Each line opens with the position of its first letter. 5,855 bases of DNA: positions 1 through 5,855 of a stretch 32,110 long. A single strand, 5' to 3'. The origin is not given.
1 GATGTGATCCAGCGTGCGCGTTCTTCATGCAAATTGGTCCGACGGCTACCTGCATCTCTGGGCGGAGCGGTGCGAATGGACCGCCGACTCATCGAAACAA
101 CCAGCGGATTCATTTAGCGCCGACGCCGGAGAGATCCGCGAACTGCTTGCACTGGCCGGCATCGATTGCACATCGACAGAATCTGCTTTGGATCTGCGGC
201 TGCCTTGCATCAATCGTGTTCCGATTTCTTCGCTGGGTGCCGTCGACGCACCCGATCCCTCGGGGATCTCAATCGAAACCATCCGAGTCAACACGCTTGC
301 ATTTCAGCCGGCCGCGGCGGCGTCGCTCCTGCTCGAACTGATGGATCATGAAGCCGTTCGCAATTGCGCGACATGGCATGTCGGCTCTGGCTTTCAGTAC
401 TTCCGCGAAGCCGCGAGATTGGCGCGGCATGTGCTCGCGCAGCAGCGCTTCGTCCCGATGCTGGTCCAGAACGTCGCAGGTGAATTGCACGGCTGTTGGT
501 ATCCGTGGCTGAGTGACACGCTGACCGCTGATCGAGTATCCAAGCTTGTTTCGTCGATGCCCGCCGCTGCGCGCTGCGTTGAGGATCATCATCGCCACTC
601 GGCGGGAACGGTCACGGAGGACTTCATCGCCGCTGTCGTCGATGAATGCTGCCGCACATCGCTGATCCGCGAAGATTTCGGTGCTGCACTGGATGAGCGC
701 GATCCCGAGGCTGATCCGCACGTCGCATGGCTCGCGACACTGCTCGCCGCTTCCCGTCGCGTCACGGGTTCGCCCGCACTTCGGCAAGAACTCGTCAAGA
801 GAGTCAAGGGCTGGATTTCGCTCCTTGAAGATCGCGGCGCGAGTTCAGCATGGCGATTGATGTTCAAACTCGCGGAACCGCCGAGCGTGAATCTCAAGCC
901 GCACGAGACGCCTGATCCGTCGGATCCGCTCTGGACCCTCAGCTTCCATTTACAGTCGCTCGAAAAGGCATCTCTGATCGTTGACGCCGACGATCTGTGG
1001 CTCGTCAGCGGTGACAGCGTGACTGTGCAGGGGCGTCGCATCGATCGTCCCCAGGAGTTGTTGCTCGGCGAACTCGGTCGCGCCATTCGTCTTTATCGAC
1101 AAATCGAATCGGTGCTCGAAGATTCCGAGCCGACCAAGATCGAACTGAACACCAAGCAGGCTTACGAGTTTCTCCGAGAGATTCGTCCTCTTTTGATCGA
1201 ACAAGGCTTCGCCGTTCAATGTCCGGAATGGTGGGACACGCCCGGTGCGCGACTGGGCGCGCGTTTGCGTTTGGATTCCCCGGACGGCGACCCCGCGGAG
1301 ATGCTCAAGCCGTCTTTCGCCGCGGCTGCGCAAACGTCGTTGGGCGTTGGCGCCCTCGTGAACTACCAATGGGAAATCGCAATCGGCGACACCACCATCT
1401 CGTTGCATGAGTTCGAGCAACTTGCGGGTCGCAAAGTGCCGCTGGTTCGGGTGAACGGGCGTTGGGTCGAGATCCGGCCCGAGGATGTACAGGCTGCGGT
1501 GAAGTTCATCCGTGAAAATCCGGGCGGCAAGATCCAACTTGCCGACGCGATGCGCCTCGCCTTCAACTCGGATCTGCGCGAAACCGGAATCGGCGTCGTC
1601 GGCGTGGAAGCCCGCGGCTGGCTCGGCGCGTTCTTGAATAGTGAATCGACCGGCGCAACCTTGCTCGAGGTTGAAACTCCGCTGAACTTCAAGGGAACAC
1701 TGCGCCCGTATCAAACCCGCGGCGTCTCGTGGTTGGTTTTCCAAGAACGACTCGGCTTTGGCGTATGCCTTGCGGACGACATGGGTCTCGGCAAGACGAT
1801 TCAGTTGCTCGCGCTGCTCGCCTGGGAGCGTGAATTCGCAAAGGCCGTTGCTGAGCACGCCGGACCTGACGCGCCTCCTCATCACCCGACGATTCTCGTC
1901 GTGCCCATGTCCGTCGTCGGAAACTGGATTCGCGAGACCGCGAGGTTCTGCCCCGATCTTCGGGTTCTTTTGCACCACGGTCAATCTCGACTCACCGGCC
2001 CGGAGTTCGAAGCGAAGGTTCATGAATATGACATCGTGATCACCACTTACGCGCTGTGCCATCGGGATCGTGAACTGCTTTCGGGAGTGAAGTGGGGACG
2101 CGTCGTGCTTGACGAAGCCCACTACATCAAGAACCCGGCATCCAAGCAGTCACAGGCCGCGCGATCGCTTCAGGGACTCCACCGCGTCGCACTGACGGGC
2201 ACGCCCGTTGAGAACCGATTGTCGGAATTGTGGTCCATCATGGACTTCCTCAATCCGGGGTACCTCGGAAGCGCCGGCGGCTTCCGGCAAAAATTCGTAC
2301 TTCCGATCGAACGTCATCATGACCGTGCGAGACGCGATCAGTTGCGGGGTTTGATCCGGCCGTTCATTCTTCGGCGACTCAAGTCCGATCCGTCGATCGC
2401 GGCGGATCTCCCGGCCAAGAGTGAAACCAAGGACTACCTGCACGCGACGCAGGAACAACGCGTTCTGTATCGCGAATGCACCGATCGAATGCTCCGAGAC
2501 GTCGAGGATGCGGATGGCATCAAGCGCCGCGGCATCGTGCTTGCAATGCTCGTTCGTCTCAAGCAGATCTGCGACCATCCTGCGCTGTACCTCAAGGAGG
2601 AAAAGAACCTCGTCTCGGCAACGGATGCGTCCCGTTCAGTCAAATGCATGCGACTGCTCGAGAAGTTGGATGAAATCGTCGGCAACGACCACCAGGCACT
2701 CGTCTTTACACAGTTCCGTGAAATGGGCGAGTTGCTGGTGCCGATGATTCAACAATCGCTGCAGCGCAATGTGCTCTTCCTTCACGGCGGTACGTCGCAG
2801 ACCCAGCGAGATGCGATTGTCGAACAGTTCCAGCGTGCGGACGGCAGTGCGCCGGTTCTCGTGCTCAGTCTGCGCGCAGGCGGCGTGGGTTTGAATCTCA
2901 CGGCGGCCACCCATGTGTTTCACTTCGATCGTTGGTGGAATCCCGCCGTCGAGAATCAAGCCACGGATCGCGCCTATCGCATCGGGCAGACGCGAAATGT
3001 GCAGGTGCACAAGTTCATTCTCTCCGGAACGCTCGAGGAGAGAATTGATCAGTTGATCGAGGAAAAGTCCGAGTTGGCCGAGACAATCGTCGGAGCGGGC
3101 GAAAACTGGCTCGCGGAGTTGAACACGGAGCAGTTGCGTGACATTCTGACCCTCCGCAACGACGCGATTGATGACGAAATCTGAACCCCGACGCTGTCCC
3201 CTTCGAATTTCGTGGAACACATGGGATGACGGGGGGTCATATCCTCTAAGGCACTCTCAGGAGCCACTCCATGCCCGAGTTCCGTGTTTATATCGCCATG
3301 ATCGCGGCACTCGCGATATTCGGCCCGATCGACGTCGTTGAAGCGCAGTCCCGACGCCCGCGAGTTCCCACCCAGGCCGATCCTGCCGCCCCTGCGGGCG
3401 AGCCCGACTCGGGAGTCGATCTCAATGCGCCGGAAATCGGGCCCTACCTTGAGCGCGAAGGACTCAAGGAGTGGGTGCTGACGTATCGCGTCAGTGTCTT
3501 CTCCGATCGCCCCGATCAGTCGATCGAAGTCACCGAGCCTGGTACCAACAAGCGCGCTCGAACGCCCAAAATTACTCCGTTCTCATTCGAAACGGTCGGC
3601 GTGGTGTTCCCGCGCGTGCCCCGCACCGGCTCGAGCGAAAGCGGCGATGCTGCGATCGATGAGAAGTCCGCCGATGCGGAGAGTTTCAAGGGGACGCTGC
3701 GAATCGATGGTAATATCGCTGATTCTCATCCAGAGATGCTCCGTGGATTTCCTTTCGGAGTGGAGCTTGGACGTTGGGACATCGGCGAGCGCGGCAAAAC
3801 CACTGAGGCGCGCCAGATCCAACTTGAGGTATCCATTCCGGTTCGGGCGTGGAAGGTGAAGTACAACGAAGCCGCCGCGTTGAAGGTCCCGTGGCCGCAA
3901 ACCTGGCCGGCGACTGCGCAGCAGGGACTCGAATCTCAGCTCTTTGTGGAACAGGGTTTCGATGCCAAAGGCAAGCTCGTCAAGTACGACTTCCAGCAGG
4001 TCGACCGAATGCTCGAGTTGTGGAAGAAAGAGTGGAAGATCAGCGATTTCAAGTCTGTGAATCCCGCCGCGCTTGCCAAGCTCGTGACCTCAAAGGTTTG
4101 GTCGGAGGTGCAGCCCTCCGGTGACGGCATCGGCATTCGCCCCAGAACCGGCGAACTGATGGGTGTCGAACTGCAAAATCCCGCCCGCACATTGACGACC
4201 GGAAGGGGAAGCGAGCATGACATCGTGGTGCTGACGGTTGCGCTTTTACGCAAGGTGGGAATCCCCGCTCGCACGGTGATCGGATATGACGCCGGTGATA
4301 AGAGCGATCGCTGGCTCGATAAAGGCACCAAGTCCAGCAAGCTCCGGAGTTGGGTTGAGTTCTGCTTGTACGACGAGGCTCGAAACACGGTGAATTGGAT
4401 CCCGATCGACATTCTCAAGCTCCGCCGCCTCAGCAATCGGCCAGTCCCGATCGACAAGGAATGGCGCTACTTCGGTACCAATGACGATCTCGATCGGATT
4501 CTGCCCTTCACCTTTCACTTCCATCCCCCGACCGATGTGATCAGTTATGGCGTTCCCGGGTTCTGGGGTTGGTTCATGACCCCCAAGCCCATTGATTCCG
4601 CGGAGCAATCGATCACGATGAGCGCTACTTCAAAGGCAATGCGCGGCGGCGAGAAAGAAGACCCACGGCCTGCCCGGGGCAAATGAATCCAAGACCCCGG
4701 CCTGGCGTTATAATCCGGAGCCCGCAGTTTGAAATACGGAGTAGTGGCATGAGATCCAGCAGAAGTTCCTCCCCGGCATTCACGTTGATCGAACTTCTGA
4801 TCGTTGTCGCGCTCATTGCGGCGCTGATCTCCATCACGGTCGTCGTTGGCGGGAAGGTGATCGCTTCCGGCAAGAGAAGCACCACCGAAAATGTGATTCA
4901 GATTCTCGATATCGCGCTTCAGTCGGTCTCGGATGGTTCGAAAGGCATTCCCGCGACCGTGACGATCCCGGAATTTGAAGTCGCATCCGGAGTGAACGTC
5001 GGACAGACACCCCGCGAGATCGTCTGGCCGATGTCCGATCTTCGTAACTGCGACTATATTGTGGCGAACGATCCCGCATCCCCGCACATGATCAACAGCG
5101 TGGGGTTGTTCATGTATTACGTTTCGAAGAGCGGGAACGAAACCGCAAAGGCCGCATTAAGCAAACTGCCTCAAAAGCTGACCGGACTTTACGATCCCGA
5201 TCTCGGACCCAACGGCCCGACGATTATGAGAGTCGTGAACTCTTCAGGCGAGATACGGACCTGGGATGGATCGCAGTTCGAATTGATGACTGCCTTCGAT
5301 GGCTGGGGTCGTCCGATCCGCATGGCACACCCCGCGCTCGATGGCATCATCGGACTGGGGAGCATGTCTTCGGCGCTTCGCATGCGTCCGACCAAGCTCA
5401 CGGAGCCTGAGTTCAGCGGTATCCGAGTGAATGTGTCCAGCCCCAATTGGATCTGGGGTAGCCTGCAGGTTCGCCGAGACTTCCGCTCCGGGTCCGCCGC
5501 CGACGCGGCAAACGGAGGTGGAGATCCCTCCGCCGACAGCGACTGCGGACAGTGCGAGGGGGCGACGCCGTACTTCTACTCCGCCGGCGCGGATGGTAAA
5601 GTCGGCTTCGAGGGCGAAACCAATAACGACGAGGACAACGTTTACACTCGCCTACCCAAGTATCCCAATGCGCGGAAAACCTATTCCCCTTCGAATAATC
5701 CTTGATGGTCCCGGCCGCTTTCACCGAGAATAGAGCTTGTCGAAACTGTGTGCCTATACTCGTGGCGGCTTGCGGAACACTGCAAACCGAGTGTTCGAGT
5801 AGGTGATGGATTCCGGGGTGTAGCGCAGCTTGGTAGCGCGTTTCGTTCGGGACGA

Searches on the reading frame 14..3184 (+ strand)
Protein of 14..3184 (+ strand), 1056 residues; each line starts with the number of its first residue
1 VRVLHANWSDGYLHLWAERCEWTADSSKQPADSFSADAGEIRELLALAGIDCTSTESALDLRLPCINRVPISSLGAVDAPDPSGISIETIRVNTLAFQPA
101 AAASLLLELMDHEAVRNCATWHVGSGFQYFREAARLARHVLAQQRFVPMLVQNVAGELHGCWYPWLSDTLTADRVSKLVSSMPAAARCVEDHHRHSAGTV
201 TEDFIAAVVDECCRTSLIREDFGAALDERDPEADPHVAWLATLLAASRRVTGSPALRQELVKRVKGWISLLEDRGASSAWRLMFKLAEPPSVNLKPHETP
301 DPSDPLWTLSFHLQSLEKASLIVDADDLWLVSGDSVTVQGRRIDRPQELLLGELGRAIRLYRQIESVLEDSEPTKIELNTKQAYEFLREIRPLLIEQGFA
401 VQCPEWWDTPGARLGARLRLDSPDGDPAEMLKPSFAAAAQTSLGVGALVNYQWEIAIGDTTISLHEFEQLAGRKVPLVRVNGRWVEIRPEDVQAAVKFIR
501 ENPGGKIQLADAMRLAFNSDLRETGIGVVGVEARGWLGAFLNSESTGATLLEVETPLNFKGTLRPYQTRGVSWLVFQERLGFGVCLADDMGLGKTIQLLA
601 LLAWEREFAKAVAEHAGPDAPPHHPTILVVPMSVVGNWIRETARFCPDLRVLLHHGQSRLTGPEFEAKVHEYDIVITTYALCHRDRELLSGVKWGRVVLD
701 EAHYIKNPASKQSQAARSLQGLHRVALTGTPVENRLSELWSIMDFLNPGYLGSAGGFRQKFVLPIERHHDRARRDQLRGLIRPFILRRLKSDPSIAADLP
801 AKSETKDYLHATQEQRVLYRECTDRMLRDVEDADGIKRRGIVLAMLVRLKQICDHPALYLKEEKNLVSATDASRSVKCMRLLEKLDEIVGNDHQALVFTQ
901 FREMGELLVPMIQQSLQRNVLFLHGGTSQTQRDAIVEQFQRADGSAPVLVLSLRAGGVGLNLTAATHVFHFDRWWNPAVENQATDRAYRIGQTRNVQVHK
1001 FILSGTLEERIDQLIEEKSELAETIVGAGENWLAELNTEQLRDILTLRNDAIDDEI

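Call 37: search_protein_families(library=pfam, proteins=[window:14-3184:+])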
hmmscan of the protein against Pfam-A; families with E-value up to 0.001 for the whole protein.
window:14-3184:+ (1056 aa): 4 families
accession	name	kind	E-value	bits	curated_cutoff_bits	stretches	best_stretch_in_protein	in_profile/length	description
PF00176.29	SNF2-rel_dom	-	1.7e-69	234.6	24.9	1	566-857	1-289/290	SNF2-related domain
PF12419.13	DUF3670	-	9.5e-37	126.2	27.6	1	372-516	2-135/136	SNF2 Helicase protein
PF00271.37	Helicase_C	-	6.4e-22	78.3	23.5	1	882-991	3-110/110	Helicase conserved C-terminal domain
PF00270.35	DEAD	-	1.7e-05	25.1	26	1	583-732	16-161/167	DEAD/DEAH box helicase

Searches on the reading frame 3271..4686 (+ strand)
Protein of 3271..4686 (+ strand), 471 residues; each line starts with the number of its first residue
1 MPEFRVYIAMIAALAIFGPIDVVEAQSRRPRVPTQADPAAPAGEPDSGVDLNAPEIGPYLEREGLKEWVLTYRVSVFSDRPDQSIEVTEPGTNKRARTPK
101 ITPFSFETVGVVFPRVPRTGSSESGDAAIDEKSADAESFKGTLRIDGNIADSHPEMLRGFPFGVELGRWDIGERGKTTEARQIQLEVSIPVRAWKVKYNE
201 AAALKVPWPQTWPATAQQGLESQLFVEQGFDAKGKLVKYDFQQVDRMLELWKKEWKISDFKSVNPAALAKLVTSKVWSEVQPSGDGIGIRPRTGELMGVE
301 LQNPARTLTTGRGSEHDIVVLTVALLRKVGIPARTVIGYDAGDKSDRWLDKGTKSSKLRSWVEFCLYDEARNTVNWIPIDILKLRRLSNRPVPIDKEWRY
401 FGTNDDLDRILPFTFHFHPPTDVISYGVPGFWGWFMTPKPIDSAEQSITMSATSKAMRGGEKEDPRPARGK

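Call 37: search_protein_families(library=pfam, proteins=[window:3271-4686:+])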
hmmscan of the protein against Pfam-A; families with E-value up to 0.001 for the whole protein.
window:3271-4686:+ (471 aa): 1 family
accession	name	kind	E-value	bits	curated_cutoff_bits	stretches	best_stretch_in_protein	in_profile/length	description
PF01841.26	Transglut_core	-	2.6e-12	47.4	23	1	302-380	41-107/108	Transglutaminase-like superfamily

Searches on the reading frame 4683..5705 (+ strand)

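Call 37: search_protein_families(library=pfam, proteins=[window:4683-5705:+])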
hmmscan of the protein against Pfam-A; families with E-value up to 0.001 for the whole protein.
window:4683-5705:+ (340 aa): 1 family
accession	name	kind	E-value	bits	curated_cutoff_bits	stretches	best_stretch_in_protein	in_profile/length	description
PF07963.17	N_methyl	-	0.00014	21.7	21.2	1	32-51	6-25/27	Prokaryotic N-terminal methylation motif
